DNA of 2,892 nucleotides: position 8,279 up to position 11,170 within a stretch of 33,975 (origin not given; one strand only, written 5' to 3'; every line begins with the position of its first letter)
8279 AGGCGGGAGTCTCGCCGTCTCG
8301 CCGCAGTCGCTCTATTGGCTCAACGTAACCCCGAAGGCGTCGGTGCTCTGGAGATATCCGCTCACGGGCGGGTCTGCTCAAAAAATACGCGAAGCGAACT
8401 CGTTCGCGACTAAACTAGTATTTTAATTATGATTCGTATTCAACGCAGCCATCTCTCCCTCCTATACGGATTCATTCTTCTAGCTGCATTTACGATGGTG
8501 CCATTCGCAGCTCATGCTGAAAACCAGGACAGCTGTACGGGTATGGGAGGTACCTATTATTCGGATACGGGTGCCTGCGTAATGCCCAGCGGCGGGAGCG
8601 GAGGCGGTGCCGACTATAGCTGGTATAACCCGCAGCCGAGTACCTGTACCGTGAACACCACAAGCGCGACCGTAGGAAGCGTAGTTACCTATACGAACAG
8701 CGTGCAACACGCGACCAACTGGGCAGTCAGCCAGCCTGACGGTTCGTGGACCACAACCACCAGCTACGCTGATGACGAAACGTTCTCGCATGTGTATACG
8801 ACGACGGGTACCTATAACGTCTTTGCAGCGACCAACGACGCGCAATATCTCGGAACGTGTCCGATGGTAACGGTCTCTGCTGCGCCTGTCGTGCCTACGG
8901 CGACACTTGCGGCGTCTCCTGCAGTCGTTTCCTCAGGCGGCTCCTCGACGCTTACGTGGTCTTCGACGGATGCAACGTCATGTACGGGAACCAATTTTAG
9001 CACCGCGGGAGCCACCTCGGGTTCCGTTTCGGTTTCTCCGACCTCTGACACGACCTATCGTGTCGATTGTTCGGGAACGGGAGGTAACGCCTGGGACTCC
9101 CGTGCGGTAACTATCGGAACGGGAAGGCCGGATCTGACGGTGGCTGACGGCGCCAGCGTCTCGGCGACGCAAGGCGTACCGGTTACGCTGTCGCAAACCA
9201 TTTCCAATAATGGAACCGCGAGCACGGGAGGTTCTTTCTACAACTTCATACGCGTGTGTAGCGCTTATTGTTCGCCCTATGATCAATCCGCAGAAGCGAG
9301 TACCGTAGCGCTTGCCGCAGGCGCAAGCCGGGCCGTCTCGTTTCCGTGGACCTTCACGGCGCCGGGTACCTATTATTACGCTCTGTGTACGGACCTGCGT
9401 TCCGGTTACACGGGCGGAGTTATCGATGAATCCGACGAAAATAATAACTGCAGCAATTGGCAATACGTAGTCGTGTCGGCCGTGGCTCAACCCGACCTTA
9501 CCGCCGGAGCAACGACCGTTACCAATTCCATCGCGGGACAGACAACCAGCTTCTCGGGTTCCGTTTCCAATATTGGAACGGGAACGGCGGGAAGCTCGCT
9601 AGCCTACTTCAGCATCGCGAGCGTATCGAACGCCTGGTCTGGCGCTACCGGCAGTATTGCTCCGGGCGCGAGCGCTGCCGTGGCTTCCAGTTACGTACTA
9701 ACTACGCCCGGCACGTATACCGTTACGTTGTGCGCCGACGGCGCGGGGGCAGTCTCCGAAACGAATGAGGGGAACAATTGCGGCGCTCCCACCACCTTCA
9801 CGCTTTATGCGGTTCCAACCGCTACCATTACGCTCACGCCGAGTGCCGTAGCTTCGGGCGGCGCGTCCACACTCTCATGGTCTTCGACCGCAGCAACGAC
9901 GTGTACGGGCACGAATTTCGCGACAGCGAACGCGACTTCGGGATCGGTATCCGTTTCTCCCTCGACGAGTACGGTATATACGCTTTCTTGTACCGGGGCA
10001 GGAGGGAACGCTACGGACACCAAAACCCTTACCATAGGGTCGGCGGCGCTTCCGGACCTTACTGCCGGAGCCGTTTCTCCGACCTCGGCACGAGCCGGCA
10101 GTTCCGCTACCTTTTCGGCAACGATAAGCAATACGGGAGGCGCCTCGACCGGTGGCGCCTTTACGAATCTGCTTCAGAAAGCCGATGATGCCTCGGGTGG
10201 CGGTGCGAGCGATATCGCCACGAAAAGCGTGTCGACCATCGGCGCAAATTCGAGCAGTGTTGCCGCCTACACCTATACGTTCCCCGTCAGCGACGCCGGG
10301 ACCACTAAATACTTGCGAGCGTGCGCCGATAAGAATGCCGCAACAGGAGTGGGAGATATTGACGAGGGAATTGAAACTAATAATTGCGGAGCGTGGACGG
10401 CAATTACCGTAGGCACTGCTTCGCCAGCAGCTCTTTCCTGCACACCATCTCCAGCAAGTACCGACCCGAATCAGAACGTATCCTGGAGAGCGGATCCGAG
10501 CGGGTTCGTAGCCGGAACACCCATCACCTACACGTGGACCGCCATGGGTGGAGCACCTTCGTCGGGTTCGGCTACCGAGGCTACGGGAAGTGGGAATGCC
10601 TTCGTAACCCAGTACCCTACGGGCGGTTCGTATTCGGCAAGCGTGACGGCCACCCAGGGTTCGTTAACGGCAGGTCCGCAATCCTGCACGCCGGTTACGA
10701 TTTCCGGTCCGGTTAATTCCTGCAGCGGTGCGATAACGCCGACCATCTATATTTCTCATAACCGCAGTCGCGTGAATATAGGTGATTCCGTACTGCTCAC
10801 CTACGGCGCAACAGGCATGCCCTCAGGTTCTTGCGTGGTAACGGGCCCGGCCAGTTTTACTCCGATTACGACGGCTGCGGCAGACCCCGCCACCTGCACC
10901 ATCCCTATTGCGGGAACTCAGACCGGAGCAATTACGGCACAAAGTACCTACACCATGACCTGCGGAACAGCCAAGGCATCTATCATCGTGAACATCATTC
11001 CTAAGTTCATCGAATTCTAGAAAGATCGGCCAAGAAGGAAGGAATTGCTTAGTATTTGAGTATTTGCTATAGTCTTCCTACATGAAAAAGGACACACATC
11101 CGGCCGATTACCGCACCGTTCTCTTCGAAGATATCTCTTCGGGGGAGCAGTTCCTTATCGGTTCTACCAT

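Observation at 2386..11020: Duplicated, translationally coupled 'TM-anchored PD40 protein + giant PKD/CARDB/Ig secreted protein' cassette bracketing an Lnt-like gene: candidate undescribed cell-surface system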

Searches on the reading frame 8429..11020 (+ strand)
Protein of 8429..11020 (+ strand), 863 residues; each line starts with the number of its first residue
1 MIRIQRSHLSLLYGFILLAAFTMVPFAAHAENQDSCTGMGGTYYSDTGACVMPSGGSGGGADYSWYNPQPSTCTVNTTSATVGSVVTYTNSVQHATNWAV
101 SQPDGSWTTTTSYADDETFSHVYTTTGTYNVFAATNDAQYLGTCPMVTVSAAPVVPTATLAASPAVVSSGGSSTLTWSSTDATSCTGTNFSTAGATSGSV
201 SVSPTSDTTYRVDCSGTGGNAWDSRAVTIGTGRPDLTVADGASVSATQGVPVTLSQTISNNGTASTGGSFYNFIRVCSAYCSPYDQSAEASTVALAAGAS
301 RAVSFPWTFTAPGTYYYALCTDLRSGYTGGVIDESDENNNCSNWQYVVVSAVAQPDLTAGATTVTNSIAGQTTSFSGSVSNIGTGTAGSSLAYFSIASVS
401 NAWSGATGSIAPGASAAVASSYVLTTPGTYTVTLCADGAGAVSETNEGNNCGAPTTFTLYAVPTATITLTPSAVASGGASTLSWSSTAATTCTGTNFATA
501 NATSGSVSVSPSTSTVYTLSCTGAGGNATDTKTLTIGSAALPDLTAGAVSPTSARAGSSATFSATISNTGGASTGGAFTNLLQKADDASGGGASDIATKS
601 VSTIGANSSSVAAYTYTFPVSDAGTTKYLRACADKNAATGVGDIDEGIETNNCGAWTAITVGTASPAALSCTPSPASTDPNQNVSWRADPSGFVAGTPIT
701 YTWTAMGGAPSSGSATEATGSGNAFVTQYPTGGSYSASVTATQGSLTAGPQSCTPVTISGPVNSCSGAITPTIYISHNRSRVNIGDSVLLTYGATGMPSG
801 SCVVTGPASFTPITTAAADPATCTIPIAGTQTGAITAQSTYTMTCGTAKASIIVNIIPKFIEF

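Call 3: search_protein_families(library=pfam, proteins=[window:8429-11020:+], max_evalue=1)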
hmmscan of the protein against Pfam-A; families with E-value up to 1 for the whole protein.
window:8429-11020:+ (863 aa): 2 families
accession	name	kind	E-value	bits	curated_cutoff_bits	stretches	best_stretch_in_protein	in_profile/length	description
PF07705.17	CARDB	-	1.1e-32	112.7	22.7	3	354-451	1-98/101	CARDB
PF24528.1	Ig_ADGRF3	-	0.9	10.2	27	0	173-219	33-79/91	Adhesion G-protein coupled receptor F3-like, Ig-like domain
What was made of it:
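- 8429..11020 (+): large2: signal peptide, Cys loop, PKD-like module, Ig, CARDB, CARDB, Ig, CARDB, PKD-like module, then the C-terminal domain. Pfam CARDB ×3 at 1.1e-32 (call 3).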

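Call 4: search_protein_families(library=ncbifam, proteins=[window:8429-11020:+], max_evalue=1)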
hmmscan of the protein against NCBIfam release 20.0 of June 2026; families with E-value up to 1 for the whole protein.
window:8429-11020:+ (863 aa): 1 family
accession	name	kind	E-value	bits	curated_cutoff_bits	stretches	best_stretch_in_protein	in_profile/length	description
TIGR01451.2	B_ant_repeat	repeat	0.062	13.3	24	1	74-97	2-25/53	DUF11 type repeat protein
